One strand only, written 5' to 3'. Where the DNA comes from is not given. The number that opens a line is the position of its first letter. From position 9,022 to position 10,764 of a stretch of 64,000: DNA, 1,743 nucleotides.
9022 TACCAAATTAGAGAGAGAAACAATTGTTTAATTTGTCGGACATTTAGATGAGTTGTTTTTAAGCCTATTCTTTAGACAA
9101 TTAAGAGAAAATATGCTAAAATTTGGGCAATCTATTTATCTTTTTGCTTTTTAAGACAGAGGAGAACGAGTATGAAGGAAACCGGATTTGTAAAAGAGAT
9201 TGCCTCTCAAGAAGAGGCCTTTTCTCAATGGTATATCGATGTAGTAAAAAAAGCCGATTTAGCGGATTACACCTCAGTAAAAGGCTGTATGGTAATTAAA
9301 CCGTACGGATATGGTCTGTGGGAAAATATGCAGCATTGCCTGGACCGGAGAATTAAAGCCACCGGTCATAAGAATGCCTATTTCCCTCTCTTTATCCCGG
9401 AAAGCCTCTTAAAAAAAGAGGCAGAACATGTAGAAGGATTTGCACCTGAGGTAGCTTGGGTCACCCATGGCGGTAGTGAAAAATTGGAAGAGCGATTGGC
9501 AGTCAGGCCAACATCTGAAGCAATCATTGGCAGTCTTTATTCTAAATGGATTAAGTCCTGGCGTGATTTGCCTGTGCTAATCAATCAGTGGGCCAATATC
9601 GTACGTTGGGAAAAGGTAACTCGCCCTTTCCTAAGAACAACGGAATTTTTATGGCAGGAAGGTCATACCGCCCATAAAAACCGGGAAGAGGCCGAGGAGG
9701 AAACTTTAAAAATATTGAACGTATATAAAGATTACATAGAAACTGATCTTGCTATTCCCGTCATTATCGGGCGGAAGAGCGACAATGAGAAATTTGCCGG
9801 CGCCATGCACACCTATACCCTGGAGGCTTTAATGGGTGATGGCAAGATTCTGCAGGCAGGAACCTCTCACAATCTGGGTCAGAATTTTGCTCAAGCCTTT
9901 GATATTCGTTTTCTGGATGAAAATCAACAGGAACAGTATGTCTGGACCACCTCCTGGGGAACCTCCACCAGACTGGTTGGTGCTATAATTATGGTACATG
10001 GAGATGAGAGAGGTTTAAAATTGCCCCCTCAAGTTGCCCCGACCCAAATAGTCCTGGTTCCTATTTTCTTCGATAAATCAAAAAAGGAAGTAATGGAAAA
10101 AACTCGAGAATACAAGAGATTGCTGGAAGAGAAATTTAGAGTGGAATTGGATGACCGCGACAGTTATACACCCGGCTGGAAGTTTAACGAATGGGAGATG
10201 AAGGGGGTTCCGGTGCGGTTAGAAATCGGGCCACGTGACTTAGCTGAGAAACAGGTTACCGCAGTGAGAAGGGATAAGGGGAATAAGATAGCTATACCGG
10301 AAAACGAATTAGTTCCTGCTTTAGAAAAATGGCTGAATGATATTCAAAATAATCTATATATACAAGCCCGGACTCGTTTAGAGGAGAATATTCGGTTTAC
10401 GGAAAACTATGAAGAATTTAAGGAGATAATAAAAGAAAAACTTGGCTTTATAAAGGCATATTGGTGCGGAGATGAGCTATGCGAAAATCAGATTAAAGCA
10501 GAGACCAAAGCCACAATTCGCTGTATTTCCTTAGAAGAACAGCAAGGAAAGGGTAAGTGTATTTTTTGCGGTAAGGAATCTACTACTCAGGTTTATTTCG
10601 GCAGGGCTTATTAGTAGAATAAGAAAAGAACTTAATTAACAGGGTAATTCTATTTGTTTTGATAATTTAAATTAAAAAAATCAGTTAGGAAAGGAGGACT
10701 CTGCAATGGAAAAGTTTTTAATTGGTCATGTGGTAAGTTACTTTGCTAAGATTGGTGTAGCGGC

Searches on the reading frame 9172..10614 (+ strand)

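Call 82: search_protein_families(library=pfam, proteins=[window:9172-10614:+], max_evalue=0.00001)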
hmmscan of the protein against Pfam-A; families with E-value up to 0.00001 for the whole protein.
window:9172-10614:+ (480 aa): 3 families
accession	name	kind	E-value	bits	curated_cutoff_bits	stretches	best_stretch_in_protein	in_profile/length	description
PF09180.16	ProRS-C_1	-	1e-24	86.9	31.5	1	413-480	1-71/71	Prolyl-tRNA synthetase, C-terminal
PF00587.30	tRNA-synt_2b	-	5.8e-21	75.8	29.3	1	104-274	6-177/179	tRNA synthetase class II core domain (G, H, P, S and T)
PF03129.25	HGTP_anticodon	-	3.8e-19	69.1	21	1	292-386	1-93/94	Anticodon binding domain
